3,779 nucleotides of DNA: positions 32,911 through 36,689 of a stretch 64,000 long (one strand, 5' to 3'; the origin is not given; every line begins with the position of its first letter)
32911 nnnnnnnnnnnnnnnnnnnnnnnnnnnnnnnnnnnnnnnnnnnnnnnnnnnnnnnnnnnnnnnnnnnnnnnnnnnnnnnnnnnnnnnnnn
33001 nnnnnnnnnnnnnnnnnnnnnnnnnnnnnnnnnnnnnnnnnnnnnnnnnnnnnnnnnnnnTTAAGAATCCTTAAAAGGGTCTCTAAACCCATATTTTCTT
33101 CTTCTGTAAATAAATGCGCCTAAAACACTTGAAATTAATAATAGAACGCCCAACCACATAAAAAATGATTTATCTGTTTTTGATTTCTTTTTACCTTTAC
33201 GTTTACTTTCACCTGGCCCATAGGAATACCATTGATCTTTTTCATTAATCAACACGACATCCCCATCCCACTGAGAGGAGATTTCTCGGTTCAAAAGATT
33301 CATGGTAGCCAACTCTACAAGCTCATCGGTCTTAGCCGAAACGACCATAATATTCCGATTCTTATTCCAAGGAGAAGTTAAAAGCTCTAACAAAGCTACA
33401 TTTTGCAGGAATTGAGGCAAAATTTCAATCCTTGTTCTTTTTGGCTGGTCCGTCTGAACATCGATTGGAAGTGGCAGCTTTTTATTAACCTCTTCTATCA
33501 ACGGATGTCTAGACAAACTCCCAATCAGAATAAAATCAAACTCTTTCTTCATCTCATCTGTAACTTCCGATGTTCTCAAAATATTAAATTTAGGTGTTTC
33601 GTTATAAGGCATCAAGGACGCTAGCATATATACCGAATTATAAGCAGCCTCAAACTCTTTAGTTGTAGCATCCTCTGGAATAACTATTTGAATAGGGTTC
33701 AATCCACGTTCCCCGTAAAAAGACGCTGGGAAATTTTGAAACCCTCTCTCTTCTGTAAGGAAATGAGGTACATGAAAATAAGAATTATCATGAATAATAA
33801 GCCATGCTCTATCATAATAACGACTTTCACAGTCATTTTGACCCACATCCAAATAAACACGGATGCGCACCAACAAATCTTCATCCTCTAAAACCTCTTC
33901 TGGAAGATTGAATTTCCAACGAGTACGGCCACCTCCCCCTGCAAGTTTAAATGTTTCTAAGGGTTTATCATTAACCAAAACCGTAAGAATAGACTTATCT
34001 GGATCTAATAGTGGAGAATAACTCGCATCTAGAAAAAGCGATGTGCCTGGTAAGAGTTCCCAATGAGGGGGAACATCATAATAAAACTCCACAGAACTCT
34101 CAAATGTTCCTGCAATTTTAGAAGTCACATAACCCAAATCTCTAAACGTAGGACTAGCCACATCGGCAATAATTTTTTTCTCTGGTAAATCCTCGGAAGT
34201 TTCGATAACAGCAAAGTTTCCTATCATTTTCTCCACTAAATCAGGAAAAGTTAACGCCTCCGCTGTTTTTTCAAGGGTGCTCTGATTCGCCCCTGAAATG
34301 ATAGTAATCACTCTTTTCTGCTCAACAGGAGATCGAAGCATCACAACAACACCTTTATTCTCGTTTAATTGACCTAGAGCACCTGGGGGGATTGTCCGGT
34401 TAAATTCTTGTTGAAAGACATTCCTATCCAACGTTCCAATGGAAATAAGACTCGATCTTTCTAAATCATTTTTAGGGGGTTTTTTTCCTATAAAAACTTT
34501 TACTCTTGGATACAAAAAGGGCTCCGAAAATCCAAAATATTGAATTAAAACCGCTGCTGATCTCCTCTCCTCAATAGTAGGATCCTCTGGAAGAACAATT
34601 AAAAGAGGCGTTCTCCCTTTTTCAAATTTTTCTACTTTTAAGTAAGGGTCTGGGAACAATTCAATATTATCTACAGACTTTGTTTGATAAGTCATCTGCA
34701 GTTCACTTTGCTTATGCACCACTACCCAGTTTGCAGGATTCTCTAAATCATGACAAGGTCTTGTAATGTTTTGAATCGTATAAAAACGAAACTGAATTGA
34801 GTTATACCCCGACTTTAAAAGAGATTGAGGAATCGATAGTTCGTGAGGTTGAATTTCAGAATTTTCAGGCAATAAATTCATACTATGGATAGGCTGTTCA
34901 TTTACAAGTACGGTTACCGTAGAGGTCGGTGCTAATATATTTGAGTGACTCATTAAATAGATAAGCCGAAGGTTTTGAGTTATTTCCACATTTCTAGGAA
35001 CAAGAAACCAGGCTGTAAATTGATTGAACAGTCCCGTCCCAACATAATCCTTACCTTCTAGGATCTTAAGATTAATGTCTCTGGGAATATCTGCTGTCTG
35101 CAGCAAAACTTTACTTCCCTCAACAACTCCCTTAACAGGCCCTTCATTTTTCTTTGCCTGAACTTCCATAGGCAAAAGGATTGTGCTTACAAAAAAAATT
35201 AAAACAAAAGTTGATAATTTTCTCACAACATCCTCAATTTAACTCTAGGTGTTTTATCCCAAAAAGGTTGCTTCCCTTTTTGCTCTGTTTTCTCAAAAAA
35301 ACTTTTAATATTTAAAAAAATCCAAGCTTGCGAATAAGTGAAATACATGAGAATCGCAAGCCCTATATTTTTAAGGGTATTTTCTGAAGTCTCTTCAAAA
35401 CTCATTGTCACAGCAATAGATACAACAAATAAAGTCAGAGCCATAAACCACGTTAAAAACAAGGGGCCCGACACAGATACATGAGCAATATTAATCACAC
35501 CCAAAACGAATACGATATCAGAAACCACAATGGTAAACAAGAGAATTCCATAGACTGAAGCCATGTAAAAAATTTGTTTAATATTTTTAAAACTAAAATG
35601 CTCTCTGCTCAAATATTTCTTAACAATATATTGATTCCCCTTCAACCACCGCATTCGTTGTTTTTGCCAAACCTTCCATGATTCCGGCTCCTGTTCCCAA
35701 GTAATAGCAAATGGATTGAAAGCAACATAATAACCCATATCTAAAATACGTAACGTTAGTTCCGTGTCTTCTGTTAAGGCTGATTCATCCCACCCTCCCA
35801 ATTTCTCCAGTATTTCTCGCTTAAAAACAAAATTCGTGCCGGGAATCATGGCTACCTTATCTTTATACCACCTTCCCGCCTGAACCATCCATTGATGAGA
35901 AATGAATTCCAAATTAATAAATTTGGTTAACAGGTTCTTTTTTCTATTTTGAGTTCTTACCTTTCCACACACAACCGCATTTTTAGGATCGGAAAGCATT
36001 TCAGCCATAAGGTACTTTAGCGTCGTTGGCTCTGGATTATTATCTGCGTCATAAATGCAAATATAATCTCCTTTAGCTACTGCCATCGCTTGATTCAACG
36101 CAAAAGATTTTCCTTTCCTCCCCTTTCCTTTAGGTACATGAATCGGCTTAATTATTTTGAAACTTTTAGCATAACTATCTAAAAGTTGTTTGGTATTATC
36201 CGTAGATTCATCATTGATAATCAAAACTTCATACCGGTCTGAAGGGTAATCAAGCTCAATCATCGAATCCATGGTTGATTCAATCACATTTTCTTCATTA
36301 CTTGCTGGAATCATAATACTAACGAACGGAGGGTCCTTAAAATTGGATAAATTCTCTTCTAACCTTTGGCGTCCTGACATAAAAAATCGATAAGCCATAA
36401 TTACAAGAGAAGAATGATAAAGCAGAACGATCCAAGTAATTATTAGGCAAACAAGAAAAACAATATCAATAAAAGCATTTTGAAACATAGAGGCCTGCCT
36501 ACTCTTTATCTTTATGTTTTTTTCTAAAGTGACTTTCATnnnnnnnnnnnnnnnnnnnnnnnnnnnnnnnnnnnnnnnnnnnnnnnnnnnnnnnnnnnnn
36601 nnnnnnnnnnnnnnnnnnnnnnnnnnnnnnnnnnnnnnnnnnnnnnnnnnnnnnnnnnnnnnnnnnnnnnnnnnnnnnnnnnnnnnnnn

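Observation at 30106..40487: Exopolysaccharide synthase locus with a degenerate-GGDEF I-site receptor (PelD-like) and mixed Bcs/Pga features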

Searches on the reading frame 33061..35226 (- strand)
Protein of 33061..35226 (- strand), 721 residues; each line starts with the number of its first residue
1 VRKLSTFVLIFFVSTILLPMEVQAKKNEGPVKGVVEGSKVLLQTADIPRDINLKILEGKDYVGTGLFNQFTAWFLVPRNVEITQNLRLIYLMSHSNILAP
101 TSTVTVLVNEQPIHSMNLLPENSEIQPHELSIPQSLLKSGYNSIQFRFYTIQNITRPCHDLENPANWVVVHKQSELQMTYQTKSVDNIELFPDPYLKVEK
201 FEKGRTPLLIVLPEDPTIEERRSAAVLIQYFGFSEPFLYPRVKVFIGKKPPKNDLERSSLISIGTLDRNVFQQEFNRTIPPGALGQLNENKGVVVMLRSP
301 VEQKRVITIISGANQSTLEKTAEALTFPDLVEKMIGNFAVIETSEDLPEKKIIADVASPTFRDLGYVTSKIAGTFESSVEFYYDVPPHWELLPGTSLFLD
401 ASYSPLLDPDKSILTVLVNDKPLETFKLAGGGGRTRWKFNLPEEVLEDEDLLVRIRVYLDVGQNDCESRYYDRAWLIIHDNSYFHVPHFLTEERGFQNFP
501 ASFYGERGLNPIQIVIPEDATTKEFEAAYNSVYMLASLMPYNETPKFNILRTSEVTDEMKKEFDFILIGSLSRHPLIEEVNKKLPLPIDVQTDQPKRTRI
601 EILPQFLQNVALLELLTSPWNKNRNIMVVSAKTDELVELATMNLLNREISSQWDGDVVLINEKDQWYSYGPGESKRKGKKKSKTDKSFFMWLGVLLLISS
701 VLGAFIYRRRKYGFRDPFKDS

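Call 4: search_protein_families(library=pfam, proteins=[window:33061-35226:-], max_evalue=0.01)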
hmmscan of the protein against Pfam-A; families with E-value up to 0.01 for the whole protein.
window:33061-35226:- (721 aa): 1 family
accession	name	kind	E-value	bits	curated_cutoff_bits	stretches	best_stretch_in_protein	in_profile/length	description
PF03170.19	BcsB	-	1.9e-49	169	21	1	83-629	40-606/606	Bacterial cellulose synthase subunit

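Call 5: search_protein_families(library=ncbifam, proteins=[window:33061-35226:-], max_evalue=0.01)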
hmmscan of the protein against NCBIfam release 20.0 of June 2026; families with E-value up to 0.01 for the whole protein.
window:33061-35226:- (721 aa): 9 families
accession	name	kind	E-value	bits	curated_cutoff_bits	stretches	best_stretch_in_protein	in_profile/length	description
NF008323.1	PRK11114.1-1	equivalog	4.2e-30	104.6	750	2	84-348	40-283/712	cellulose biosynthesis cyclic di-GMP-binding regulatory protein BcsB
NF008330.0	PRK11114.2-4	subfamily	2.9e-24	85.2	945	1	83-234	89-236/761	cellulose biosynthesis cyclic di-GMP-binding regulatory protein BcsB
NF008325.0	PRK11114.1-3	equivalog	2e-16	59.2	922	1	87-326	101-320/766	cellulose biosynthesis cyclic di-GMP-binding regulatory protein BcsB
NF008329.0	PRK11114.2-3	equivalog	1.5e-13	50.2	1098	2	49-153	320-428/713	cellulose biosynthesis cyclic di-GMP-binding regulatory protein BcsB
NF008324.0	PRK11114.1-2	equivalog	5.5e-13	48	972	1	74-237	135-294/824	cellulose biosynthesis cyclic di-GMP-binding regulatory protein BcsB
NF008326.0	PRK11114.1-5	equivalog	4.9e-10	38.3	1107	1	84-325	115-336/782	cellulose biosynthesis cyclic di-GMP-binding regulatory protein BcsB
NF008327.0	PRK11114.2-1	equivalog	1e-08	33.9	1218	1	81-232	173-320/845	cellulose biosynthesis cyclic di-GMP-binding regulatory protein BcsB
NF008331.0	PRK11114.2-5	equivalog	1e-06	27.6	1658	1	86-235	94-240/771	cellulose biosynthesis cyclic di-GMP-binding regulatory protein BcsB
NF008328.0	PRK11114.2-2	equivalog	0.0039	15.4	1667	0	101-232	126-254/788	cellulose biosynthesis cyclic di-GMP-binding regulatory protein BcsB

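Call 37: search_solved_structures(query=window:33061-35226:-, max_evalue=1)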
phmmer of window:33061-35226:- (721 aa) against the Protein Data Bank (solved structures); distinct sequences matched with E-value up to 1: 6.
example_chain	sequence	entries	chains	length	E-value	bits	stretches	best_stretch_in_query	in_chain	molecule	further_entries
9fmt_A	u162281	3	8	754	0.00062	21.3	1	101-436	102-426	Cyclic di-GMP-binding protein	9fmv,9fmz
7l2z_B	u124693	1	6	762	0.00063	21.3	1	97-436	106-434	Cyclic di-GMP-binding protein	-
9b8v_G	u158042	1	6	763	0.00063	21.3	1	97-436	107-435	Cellulose synthase operon protein B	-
7lby_B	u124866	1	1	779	0.00068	21.2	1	97-436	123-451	Cyclic di-GMP-binding protein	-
6yg8_A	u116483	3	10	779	0.00068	21.2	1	101-436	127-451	Bacterial cellulose secretion regulator BcsB | Cyclic di-GMP-binding protein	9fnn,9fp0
9b8i_C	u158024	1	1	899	0.0011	20.5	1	97-436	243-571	Cellulose synthase BcsB-BcsC fusion protein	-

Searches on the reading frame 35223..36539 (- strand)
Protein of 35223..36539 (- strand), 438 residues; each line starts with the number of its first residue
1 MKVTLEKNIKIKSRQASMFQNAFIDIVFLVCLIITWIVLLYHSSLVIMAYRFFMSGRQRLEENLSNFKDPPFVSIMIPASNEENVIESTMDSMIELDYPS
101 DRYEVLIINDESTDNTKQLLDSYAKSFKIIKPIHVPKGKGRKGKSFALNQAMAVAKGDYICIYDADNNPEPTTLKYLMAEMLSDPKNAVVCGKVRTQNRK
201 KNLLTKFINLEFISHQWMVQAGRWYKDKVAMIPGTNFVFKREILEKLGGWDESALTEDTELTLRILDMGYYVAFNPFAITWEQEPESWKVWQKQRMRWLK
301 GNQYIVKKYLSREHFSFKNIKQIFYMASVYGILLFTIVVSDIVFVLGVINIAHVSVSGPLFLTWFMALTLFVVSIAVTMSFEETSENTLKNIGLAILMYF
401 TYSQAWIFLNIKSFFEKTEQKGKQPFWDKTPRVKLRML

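Call 4: search_protein_families(library=pfam, proteins=[window:35223-36539:-], max_evalue=0.01)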
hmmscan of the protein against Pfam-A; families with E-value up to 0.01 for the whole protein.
window:35223-36539:- (438 aa): 7 families
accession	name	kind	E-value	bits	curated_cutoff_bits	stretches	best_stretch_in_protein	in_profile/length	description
PF13641.12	Glyco_tranf_2_3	-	1.9e-32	113.6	27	1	70-300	1-229/230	Glycosyltransferase like family 2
PF00535.33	Glycos_transf_2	-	7.1e-32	111.1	23.3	1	74-248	1-168/168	Glycosyl transferase family 2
PF13632.12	Glyco_trans_2_3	-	8.3e-29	101.3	27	1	159-371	1-193/198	Glycosyl transferase family group 2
PF13506.12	Glyco_transf_21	-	3.1e-16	59.8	21.7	1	141-298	15-172/174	Glycosyl transferase family 21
PF10111.15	Glyco_tranf_2_2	-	9.8e-10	38.8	27.3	1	74-291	1-225/276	Glycosyltransferase like family 2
PF03142.21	Chitin_synth_2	-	5.8e-08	32.3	27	1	158-234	203-279/527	Chitin synthase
PF13704.12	Glyco_tranf_2_4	-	0.00011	23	27.5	1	81-167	2-82/98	Glycosyl transferase family 2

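Call 5: search_protein_families(library=ncbifam, proteins=[window:35223-36539:-], max_evalue=0.01)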
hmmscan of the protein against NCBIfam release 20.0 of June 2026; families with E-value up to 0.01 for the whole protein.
window:35223-36539:- (438 aa): 28 families (the best 25 are shown)
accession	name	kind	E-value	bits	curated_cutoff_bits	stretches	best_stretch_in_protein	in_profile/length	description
TIGR03937.1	PgaC_IcaA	equivalog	3.7e-48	164.5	422.3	1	45-409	17-378/407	poly-beta-1,6-N-acetyl-D-glucosamine synthase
TIGR03965.1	mycofact_glyco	equivalog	2.1e-24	86.2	280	1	68-304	71-302/467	mycofactocin biosynthesis glycosyltransferase MftF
NF041875.1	EPS_EpsD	equivalog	8e-24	84.6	370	1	73-298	1-223/325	exopolysaccharide biosynthesis glycosyltransferase EpsD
TIGR03111.1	glyc2_xrt_Gpos1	hypoth_equivalog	1.9e-23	83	363.95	1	23-374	4-354/439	TIGR03111 family XrtG-associated glycosyltransferase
TIGR03030.1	CelA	equivalog_domain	3.4e-22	78.2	699.1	1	33-317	92-394/714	UDP-forming cellulose synthase catalytic subunit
NF008558.0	PRK11498.1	equivalog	1.1e-19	69.9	992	1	27-380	228-574/872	UDP-forming cellulose synthase catalytic subunit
NF053846.1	glyco_with_XrtP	equivalog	2.4e-18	66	520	1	37-379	11-375/440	XrtP-associated glycosyltransferase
TIGR03469.1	HpnB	hypoth_equivalog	6.9e-18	64.8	379.25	1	33-265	3-246/386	hopene-associated glycosyltransferase HpnB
NF007482.0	PRK10073.1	equivalog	4.6e-17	62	423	1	71-195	6-124/334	glycosyltransferase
TIGR04283.1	glyco_like_mftF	equivalog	2.7e-16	59.8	182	1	73-304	1-208/221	TIGR04283 family arsenosugar biosynthesis glycosyltransferase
TIGR04242.1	nodulat_NodC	equivalog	2.3e-15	56.4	550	1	39-300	19-282/395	chitooligosaccharide synthase NodC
NF047683.1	TeichurnBiosyTuaG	equivalog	9.9e-14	51.6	400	1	70-182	5-112/252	teichuronic acid biosynthesis protein TuaG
NF038302.1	EPS_HpsE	equivalog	3.3e-13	49.3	300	1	74-244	4-175/307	hormogonium polysaccharide biosynthesis glycosyltransferase HpsE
NF010496.0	PRK13915.1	equivalog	3.7e-12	45.9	262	1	62-192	22-153/307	glucosyl-3-phosphoglycerate synthase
TIGR03472.1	HpnI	equivalog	1.6e-11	43.7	310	1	28-330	5-295/373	bacteriohopanetetrol glucosamine biosynthesis glycosyltransferase HpnI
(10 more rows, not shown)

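Call 35: search_solved_structures(query=window:35223-36539:-, max_evalue=0.001)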
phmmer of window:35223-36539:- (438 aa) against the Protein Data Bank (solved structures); distinct sequences matched with E-value up to 0.001: 34.
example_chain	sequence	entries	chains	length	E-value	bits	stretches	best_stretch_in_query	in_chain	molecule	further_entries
6yv7_A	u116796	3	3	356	1e-19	73.8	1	71-299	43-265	Glycosyl transferase, family 2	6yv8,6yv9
6yv7_B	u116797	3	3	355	1e-19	73.8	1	71-299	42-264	Glycosyl transferase, family 2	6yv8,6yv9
2z87_A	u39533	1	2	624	1.4e-13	53.6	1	52-219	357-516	Chondroitin synthase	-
2z86_A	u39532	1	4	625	1.4e-13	53.6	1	52-219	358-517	Chondroitin synthase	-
7lby_A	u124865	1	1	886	1.8e-13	53.2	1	25-308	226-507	Cellulose synthase catalytic subunit [UDP-forming]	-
9b8v_E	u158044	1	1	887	1.8e-13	53.2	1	25-308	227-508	Cellulose synthase catalytic subunit [UDP-forming]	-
9fmv_A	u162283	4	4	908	1.9e-13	53.2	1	25-308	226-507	Cellulose synthase catalytic subunit [UDP-forming]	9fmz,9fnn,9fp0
6p61_A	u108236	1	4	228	9.4e-13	50.9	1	66-191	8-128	Glycosyltransferase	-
5hea_A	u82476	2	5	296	1.2e-10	43.9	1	72-200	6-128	Putative glycosyltransferase (GalT1)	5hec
5tze_C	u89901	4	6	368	2.7e-09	39.5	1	74-179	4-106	Glycosyl transferase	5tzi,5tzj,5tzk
5tz8_A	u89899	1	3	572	5.9e-09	38.4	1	74-179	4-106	Glycosyl transferase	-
3bcv_A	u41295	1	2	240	1.6e-08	37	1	71-170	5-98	Putative glycosyltransferase protein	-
4y6n_A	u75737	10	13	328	3.6e-07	32.5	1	72-183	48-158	Glucosyl-3-phosphoglycerate synthase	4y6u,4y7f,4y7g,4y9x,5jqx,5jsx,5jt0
3e25_A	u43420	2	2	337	3.8e-07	32.4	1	72-183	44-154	Putative uncharacterized protein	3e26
4ddz_A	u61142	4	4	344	4e-07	32.4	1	72-183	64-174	GLUCOSYL-3-PHOSPHOGLYCERATE SYNTHASE (GpgS) | Glucosyl-3-phosphoglycerate synthase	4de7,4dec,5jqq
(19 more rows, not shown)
